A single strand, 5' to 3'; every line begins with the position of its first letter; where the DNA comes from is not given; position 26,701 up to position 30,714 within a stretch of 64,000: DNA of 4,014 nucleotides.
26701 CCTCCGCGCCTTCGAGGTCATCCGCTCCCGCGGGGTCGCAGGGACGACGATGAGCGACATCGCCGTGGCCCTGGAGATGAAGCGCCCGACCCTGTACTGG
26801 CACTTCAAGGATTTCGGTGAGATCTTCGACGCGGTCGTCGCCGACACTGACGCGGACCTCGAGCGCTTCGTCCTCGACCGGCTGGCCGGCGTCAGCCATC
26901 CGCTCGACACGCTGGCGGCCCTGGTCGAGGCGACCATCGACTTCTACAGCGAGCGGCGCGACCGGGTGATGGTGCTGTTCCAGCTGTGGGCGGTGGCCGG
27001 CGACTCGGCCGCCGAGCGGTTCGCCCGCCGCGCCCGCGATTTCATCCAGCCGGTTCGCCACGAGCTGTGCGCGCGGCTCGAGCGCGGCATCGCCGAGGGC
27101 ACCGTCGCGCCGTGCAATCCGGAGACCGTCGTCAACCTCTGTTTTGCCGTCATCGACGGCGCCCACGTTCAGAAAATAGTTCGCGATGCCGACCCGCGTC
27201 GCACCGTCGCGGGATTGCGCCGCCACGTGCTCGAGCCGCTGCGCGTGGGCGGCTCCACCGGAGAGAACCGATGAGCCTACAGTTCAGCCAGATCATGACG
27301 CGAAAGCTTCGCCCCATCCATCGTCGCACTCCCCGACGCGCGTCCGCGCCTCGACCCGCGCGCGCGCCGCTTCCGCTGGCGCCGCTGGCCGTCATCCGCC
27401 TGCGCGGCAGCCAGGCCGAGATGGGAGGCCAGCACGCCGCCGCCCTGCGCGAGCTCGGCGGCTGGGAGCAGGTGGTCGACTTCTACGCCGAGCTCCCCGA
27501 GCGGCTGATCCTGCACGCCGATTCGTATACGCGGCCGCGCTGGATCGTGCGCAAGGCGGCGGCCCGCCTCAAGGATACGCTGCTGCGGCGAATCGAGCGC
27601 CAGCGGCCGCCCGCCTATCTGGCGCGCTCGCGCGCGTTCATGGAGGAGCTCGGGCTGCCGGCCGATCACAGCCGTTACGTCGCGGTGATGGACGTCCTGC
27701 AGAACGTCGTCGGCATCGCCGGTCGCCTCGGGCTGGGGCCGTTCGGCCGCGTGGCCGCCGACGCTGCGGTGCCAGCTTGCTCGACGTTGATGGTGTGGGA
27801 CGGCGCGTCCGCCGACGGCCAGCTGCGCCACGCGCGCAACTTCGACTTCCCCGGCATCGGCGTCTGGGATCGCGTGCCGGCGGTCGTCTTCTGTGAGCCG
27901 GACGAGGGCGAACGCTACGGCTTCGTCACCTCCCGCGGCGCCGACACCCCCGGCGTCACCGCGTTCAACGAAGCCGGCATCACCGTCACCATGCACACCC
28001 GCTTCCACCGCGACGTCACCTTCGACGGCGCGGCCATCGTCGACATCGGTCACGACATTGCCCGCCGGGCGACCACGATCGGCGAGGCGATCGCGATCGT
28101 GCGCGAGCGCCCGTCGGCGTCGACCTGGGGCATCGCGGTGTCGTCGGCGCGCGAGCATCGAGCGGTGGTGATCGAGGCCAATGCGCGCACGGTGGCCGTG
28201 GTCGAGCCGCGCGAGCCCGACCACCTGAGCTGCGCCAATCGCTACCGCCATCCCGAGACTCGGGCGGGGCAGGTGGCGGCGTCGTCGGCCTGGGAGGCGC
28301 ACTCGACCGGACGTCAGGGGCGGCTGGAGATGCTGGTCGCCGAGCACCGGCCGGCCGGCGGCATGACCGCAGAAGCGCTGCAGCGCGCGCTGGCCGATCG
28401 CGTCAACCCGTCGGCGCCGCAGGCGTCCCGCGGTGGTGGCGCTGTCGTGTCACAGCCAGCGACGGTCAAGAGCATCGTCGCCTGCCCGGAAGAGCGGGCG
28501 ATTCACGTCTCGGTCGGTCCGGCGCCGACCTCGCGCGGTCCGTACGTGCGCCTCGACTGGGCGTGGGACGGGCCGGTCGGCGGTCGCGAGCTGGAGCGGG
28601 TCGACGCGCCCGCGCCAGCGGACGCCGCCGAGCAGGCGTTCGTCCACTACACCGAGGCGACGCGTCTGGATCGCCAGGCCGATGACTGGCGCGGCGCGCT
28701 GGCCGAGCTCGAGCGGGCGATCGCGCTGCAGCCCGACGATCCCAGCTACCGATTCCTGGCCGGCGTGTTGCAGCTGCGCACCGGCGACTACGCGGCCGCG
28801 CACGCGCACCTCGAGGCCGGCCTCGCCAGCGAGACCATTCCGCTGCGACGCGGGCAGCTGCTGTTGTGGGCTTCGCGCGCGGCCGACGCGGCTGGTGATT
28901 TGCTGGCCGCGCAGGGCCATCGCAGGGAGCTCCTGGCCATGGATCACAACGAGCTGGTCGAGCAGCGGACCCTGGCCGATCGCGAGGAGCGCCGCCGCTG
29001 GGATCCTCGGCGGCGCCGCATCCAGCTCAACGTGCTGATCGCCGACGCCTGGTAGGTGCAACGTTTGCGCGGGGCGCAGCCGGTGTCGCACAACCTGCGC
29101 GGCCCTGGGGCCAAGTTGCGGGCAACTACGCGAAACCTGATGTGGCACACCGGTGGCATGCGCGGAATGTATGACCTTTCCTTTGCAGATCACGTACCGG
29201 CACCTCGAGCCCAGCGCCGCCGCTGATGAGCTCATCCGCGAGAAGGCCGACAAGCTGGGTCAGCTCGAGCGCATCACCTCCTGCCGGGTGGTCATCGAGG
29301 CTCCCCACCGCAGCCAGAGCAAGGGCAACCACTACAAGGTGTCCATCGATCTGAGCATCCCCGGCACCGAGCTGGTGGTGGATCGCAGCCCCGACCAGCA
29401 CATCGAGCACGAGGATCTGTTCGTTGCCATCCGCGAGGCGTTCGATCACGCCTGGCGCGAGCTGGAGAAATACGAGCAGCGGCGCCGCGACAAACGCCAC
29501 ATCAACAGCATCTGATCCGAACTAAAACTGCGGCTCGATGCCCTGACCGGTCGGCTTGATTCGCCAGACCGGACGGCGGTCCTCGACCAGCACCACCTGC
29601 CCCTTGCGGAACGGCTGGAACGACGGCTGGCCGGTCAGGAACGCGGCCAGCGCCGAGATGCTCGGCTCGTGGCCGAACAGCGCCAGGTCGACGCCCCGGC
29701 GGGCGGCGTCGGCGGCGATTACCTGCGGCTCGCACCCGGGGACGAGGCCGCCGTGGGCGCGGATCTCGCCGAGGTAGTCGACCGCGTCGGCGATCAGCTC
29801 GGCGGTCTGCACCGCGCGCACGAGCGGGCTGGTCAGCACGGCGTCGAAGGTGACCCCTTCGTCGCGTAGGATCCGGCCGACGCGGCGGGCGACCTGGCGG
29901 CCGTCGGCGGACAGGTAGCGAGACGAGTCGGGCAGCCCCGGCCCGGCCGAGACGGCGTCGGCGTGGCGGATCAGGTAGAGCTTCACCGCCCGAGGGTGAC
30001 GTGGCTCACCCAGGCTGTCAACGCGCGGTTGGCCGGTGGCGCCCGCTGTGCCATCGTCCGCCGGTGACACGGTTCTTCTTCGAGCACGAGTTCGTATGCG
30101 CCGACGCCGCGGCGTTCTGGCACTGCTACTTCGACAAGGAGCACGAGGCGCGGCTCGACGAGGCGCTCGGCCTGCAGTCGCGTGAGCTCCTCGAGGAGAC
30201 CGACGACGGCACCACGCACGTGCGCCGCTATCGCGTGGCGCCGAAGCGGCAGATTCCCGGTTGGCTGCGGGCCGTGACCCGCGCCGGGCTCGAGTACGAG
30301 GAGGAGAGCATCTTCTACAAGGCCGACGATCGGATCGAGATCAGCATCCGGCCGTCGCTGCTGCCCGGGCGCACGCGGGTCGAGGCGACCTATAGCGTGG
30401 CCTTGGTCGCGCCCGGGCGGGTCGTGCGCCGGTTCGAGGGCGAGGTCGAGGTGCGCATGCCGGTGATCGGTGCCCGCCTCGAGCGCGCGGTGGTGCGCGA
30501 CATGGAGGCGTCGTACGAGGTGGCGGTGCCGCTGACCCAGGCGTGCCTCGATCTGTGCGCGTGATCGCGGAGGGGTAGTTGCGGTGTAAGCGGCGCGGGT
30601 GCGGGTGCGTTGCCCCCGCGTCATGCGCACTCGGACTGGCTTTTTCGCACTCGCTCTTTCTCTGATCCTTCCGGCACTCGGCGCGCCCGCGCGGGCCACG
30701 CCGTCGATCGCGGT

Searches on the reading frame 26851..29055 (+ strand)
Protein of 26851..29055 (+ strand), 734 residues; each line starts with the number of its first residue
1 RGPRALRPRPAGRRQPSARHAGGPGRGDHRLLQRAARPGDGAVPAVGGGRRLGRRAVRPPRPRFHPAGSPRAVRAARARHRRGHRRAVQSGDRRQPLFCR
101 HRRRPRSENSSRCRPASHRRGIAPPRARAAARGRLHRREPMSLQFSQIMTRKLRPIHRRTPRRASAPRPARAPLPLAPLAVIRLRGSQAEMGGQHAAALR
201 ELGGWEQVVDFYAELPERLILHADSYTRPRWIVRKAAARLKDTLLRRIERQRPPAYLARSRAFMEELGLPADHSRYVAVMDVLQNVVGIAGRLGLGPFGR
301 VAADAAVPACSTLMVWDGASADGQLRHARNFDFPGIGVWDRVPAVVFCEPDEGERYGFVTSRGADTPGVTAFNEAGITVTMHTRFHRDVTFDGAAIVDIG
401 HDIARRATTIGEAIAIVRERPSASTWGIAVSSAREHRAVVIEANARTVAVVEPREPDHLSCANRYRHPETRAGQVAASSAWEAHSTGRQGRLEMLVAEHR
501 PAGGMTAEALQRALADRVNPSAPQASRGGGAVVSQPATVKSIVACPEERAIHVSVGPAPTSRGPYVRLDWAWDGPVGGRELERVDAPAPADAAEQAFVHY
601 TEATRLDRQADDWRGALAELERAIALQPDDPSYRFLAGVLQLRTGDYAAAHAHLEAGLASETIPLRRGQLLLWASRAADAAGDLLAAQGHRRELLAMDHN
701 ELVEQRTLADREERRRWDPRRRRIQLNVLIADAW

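Call 15: search_protein_families(library=pfam, proteins=[window:26851-29055:+], max_evalue=0.001)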
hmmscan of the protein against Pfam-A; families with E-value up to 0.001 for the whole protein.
window:26851-29055:+ (734 aa): 5 families
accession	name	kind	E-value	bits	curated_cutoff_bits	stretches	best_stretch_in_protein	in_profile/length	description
PF03417.21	AAT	-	8.4e-07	29.3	23.2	1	349-502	30-174/225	Acyl-coenzyme A:6-aminopenicillanic acid acyl-transferase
PF13371.12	TPR_9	-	8e-06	26.2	35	1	609-660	7-58/73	Tetratricopeptide repeat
PF13414.12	TPR_11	-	4.6e-05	23.5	26.8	1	609-645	6-42/42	TPR repeat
PF14559.12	TPR_19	-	5.2e-05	23.9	25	1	609-660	3-54/68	Tetratricopeptide repeat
PF13432.12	TPR_16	-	6.4e-05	23.8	32.7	1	608-656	8-56/65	Tetratricopeptide repeat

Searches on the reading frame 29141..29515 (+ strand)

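Call 15: search_protein_families(library=pfam, proteins=[window:29141-29515:+], max_evalue=0.001)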
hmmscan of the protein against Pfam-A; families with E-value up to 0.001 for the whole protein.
window:29141-29515:+ (124 aa): 1 family
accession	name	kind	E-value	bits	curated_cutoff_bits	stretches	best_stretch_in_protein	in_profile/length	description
PF02482.25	Ribosomal_S30AE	-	1.7e-14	54.7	23.7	1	15-116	1-88/88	Sigma 54 modulation protein / S30EA ribosomal protein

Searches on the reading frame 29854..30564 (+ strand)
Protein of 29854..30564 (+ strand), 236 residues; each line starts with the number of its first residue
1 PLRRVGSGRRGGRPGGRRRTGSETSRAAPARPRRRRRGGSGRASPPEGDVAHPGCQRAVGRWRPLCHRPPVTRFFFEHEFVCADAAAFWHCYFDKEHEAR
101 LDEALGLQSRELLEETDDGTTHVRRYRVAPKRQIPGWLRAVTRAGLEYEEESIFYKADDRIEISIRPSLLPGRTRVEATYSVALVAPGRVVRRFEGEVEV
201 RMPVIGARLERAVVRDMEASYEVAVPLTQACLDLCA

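Call 15: search_protein_families(library=pfam, proteins=[window:29854-30564:+], max_evalue=0.001)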
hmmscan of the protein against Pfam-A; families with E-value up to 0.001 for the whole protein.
window:29854-30564:+ (236 aa): 1 family
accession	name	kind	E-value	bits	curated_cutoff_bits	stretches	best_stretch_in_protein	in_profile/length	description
PF10698.15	DUF2505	-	3e-13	50.6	26.9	1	83-222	8-148/158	Protein of unknown function (DUF2505)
